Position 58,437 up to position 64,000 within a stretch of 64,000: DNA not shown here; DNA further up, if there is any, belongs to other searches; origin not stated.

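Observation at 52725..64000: An 11-kb co-directional cluster of giant cysteine-rich secreted proteins and small membrane-anchored Ca-binding-repeat proteins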

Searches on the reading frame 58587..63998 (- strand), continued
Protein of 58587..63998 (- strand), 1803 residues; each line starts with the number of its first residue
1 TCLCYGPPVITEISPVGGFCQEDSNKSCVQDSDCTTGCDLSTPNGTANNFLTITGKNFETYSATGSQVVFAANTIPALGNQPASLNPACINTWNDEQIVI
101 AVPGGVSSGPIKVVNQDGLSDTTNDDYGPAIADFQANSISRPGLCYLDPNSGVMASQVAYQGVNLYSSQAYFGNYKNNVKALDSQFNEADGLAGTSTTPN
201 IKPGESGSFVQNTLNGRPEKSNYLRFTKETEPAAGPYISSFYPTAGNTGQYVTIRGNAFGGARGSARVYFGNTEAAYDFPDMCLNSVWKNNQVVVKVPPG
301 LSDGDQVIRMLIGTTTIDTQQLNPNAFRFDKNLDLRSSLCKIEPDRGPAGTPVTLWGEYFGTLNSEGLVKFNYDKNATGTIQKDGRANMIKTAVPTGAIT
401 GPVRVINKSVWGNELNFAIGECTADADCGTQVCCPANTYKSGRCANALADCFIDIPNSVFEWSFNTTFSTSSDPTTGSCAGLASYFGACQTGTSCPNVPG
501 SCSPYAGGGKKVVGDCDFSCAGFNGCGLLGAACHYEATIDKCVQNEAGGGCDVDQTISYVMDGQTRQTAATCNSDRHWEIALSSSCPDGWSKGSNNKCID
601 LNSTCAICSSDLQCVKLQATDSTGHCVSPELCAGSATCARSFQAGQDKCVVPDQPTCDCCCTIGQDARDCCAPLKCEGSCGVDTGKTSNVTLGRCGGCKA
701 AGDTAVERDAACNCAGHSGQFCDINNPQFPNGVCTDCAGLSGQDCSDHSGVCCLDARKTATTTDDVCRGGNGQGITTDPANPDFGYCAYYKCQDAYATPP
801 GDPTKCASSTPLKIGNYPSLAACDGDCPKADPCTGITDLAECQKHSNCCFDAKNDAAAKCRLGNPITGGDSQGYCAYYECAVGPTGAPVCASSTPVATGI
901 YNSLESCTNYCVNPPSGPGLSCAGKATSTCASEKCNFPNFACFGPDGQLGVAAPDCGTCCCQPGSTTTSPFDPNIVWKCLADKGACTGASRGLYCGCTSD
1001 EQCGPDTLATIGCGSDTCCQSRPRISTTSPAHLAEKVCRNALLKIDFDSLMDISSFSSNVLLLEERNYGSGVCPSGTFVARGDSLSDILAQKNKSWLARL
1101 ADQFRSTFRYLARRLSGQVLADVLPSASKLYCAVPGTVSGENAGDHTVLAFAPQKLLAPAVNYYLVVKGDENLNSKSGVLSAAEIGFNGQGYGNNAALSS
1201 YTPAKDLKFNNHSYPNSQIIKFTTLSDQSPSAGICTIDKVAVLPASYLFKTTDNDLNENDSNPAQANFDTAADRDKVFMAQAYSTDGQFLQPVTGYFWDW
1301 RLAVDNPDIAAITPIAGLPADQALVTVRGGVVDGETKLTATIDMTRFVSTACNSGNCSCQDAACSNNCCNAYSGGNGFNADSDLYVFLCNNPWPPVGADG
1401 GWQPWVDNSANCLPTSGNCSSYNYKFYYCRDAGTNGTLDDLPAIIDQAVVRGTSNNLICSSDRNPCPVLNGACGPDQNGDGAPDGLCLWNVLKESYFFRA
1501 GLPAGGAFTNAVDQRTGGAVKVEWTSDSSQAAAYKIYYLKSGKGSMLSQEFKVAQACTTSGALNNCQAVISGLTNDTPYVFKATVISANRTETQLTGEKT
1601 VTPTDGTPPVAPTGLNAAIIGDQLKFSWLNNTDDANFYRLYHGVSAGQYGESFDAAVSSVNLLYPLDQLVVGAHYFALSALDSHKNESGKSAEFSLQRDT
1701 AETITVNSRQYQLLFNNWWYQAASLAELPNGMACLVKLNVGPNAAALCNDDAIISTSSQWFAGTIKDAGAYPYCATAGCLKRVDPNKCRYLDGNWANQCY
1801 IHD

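Call 69: search_protein_families(library=pfam, proteins=[P0121], max_evalue=0.1)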
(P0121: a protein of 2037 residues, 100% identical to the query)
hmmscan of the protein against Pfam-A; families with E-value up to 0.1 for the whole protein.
P0121 (2037 aa): 5 families
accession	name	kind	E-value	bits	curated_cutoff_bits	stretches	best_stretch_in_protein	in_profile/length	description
PF01833.30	TIG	-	2.1e-14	53.7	20.9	2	470-557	1-78/84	IPT/TIG domain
PF18895.5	T4SS_pilin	-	2.8e-08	34.2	26.6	1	54-115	11-71/71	Type IV secretion system pilin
PF13205.12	Big_5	-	2.7e-05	25.3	23.6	1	1255-1311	3-57/105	Bacterial Ig-like domain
PF00041.27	fn3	-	0.0068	17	25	1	1747-1823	9-72/84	Fibronectin type III domain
PF16656.11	Pur_ac_phosph_N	-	0.024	15.7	30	0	1751-1817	12-78/93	Purple acid Phosphatase, N-terminal domain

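Call 81: search_protein_families(library=phrogs, proteins=[P0121], max_evalue=0.001)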
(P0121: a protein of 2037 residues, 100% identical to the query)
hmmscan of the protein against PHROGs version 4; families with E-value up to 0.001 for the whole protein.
P0121 (2037 aa): 0 families

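Call 97: search_protein_families(library=ncbifam, proteins=[P0121], max_evalue=0.01)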
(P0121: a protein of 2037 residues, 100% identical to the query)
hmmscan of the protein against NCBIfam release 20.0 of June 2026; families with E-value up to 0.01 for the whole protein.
P0121 (2037 aa): 1 family
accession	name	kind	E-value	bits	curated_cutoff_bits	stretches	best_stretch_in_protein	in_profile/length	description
NF045849.1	ICE_MMCAP2_0565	equivalog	2.4e-08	33.5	40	1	55-117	16-78/80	Mbov_0395 family pilin-like conjugal transfer protein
